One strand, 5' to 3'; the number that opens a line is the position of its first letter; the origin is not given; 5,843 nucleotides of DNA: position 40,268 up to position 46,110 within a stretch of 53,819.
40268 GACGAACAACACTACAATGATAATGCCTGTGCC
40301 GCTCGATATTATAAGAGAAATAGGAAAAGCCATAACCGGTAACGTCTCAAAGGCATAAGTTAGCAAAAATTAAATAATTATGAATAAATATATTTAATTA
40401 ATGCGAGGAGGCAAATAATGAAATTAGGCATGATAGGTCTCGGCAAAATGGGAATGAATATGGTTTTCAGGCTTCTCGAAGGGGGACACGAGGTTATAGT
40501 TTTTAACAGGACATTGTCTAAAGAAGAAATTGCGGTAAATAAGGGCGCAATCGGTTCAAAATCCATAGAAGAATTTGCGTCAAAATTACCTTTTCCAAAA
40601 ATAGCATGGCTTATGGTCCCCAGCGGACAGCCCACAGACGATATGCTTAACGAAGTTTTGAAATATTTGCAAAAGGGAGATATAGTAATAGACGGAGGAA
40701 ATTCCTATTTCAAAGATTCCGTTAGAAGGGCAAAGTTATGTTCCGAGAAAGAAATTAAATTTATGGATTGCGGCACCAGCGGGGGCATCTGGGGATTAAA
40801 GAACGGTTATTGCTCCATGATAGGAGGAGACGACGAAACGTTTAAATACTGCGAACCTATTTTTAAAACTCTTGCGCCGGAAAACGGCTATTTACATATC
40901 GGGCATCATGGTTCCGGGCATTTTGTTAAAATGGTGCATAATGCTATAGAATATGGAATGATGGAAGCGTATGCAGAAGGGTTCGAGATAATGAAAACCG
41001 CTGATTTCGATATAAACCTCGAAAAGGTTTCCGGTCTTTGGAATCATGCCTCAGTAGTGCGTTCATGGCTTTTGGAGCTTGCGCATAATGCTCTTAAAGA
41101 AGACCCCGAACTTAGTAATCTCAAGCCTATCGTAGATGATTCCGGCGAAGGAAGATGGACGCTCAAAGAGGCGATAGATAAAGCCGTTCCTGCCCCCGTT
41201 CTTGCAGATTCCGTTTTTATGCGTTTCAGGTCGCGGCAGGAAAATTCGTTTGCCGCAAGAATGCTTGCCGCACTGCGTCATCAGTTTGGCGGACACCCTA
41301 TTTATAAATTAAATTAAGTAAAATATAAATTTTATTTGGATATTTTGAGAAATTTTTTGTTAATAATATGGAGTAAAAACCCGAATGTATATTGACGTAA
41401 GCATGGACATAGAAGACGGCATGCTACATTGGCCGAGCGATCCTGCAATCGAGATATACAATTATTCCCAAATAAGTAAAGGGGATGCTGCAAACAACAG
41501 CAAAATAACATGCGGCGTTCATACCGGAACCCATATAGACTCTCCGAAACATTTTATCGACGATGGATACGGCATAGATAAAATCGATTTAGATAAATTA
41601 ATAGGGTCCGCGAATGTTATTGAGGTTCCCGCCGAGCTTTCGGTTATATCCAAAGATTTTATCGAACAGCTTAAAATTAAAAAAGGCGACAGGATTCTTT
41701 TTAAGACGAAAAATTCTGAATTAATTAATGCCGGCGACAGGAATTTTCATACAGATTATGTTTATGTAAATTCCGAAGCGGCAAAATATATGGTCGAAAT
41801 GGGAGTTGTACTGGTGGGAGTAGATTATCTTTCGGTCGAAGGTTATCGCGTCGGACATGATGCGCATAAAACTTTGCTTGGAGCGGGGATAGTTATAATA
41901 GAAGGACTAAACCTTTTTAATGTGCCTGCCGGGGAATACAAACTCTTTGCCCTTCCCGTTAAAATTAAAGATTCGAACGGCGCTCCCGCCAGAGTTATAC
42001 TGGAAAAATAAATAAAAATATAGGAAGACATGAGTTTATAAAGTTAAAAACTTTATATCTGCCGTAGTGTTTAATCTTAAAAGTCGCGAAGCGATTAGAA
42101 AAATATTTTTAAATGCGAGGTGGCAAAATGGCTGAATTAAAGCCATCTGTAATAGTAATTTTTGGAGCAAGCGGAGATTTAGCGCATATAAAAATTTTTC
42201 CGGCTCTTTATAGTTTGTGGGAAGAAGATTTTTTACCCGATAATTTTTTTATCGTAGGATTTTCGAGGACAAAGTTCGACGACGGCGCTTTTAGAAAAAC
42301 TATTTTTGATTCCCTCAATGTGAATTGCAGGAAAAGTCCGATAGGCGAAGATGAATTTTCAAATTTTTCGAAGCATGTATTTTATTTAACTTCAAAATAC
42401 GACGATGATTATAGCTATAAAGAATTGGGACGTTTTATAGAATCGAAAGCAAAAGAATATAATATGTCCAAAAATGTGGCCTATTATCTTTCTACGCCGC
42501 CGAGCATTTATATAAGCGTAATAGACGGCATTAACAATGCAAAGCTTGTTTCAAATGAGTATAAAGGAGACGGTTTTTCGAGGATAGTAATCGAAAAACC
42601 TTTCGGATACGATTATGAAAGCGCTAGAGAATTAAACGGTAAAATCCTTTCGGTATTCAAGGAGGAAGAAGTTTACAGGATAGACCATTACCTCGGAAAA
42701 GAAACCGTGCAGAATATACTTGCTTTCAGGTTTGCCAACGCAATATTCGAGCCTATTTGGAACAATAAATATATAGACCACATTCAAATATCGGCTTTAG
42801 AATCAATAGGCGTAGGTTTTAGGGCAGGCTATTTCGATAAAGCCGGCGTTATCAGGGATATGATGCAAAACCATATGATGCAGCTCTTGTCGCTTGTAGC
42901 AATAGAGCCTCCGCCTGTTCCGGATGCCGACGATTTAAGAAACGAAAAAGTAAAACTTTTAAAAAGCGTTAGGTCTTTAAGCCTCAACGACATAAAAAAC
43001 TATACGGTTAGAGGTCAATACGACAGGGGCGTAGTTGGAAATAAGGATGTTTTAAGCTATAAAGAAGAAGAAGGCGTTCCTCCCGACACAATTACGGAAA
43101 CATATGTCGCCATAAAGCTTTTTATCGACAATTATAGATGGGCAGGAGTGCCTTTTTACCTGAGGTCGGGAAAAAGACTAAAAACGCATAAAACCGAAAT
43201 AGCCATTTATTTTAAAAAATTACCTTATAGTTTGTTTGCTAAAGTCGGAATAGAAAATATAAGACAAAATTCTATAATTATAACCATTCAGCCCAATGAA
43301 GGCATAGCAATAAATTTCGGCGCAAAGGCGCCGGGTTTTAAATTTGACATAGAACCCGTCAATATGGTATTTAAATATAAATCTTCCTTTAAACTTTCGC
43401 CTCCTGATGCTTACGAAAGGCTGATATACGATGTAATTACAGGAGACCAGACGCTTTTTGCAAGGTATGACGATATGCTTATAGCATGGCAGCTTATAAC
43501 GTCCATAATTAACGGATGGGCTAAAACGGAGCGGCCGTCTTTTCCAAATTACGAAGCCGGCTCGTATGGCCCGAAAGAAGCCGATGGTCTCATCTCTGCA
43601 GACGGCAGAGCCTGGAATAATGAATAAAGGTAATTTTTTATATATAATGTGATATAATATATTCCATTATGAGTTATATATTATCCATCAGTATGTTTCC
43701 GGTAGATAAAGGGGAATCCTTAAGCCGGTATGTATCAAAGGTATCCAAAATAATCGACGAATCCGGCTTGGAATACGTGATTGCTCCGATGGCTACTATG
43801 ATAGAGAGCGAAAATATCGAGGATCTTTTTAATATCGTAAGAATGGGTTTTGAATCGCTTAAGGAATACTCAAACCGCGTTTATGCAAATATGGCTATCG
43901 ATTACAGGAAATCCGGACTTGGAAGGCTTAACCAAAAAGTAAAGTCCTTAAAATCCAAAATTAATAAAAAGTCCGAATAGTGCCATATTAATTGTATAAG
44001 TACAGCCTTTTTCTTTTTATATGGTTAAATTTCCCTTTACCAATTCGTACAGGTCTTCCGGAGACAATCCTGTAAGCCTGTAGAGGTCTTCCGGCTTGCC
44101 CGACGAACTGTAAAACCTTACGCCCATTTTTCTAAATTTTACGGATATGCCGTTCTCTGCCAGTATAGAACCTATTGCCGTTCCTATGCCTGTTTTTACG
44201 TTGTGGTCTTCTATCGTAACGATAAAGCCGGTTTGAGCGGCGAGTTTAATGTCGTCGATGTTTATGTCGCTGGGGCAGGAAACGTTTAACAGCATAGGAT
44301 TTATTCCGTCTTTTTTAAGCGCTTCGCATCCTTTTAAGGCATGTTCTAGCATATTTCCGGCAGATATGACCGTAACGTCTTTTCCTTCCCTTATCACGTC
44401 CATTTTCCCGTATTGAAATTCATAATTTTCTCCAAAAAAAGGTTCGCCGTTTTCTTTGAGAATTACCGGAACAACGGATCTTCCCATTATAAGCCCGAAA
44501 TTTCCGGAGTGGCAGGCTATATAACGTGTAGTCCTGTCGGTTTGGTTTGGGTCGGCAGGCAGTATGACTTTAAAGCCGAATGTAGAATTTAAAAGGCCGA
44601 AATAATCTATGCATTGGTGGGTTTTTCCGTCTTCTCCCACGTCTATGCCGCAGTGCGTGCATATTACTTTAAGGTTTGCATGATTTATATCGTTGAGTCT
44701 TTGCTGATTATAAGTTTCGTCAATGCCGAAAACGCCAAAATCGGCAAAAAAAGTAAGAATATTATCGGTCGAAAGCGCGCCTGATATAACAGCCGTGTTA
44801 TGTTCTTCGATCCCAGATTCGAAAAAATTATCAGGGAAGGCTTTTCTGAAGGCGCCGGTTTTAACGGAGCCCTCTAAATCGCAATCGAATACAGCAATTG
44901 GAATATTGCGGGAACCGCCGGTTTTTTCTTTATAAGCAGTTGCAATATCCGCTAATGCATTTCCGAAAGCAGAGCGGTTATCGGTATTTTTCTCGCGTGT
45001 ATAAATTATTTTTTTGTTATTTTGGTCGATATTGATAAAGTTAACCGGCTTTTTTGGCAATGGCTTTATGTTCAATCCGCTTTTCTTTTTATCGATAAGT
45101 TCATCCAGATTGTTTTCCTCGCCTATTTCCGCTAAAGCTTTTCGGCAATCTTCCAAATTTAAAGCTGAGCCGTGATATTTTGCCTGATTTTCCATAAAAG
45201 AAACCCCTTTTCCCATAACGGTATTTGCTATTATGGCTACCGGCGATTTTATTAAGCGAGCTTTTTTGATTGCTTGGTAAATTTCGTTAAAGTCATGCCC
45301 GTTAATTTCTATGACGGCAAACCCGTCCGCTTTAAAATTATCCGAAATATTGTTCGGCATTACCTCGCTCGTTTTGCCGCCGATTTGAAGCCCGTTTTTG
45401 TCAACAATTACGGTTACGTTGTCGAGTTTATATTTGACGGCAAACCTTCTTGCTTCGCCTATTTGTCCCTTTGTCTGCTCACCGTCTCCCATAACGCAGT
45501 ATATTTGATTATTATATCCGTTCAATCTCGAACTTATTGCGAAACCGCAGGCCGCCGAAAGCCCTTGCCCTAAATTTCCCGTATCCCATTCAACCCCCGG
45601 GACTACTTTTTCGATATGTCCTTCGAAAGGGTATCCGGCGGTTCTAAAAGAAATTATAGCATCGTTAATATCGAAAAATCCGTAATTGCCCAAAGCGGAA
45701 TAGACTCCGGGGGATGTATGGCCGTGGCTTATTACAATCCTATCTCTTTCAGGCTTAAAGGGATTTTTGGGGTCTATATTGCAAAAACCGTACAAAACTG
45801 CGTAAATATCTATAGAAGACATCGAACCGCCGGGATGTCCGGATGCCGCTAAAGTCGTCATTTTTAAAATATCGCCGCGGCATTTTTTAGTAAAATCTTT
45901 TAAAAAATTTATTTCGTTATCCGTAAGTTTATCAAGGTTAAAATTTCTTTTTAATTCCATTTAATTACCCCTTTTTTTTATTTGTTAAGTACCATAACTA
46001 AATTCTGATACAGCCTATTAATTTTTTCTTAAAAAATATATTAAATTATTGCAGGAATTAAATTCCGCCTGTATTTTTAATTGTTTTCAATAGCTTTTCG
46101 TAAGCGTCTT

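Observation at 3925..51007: Eight copies of a 5-unit, 11-bp-periodic Pho-box-like promoter module define a candidate phosphate-starvation regulon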

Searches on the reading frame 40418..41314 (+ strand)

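Call 10: search_protein_families(library=pfam, proteins=[window:40418-41314:+])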
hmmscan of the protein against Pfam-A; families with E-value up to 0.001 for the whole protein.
window:40418-41314:+ (299 aa): 4 families
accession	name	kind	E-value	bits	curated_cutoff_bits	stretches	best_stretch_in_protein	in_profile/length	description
PF03446.21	NAD_binding_2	-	2.6e-42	145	21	1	2-154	1-154/161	NAD binding domain of 6-phosphogluconate dehydrogenase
PF00393.24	6PGD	-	3.6e-22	79.6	27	1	167-277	1-118/290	6-phosphogluconate dehydrogenase, C-terminal domain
PF02826.25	2-Hacid_dh_C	-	0.00019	21.3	25.1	1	2-92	38-125/178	D-isomer specific 2-hydroxyacid dehydrogenase, NAD binding domain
PF03807.23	F420_oxidored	-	0.00027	21.9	21.6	1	2-93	1-91/94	NADP oxidoreductase coenzyme F420-dependent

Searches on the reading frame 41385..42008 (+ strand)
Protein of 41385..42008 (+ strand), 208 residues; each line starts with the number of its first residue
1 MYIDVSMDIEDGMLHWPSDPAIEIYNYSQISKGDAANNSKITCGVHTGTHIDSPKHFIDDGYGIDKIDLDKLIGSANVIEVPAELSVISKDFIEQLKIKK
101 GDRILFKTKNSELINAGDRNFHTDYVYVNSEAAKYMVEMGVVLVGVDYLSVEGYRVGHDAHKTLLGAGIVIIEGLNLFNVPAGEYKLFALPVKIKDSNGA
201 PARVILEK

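Call 10: search_protein_families(library=pfam, proteins=[window:41385-42008:+])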
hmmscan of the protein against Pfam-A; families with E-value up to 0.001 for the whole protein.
window:41385-42008:+ (208 aa): 1 family
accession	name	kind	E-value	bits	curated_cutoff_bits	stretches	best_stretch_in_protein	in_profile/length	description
PF04199.19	Cyclase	-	1.8e-25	90.2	23.1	1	3-152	1-141/142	Putative cyclase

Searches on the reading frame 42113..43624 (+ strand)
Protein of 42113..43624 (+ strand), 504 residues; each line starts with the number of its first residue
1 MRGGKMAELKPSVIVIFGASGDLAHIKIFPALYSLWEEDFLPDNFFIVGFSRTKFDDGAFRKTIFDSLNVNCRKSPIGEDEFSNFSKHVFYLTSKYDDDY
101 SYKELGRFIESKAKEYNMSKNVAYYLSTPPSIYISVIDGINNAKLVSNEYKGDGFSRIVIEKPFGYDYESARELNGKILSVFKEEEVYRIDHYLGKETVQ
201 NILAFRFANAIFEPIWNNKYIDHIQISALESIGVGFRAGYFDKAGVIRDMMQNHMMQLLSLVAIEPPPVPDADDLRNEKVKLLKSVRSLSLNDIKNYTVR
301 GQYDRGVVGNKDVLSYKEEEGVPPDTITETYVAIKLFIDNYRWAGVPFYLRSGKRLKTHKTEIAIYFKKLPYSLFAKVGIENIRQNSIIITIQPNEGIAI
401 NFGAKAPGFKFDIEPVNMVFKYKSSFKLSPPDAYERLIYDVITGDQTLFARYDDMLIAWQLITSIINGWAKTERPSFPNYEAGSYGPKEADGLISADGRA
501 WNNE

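Call 10: search_protein_families(library=pfam, proteins=[window:42113-43624:+])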
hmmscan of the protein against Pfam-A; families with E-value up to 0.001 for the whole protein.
window:42113-43624:+ (504 aa): 2 families
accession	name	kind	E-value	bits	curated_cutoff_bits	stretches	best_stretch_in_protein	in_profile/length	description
PF02781.21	G6PD_C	-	4.1e-117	390.9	27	1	203-502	1-296/296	Glucose-6-phosphate dehydrogenase, C-terminal domain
PF00479.28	G6PD_N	-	1.3e-59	202.4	22.1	1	15-201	1-183/183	Glucose-6-phosphate dehydrogenase, NAD binding domain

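Call 18: find_encoding_contigs(protein=window:42113-43624:+, flank=3000, max_places=4)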
Protein window:42113-43624:+ (504 aa): no gene with exactly this product is on record in the collection.

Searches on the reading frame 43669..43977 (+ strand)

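Call 10: search_protein_families(library=pfam, proteins=[window:43669-43977:+])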
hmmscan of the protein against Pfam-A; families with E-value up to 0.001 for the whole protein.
window:43669-43977:+ (103 aa): 1 family
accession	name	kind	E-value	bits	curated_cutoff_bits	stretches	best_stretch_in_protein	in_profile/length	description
PF01910.22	Thiamine_BP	-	9.9e-22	77.2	24.9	1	6-94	2-91/92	Thiamine-binding protein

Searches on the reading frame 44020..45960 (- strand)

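Call 11: search_protein_families(library=pfam, proteins=[window:44020-45960:-])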
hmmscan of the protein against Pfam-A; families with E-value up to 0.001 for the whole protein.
window:44020-45960:- (647 aa): 7 families
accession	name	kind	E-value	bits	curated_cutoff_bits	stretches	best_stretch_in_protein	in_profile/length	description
PF00456.26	Transketolase_N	-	8.5e-45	153.6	22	1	37-281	19-277/334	Transketolase, thiamine diphosphate binding domain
PF02780.25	Transketolase_C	-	2e-22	79.9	25.9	1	518-636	1-123/124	Transketolase, C-terminal domain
PF02779.29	Transket_pyr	-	6.4e-18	65.4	27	1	329-483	6-156/174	Transketolase, pyrimidine binding domain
PF00676.26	E1_dh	-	8.8e-09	35.2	22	1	128-235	101-208/300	Dehydrogenase E1 component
PF13292.11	DXP_synthase_N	-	1e-06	28.7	21.2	1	126-193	109-175/274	1-deoxy-D-xylulose-5-phosphate synthase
PF09364.15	XFP_N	-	1.1e-05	24.8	23.7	1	112-231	124-244/364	XFP N-terminal domain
PF02775.26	TPP_enzyme_C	-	0.00027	21.2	21.9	1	128-203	28-97/151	Thiamine pyrophosphate enzyme, C-terminal TPP binding domain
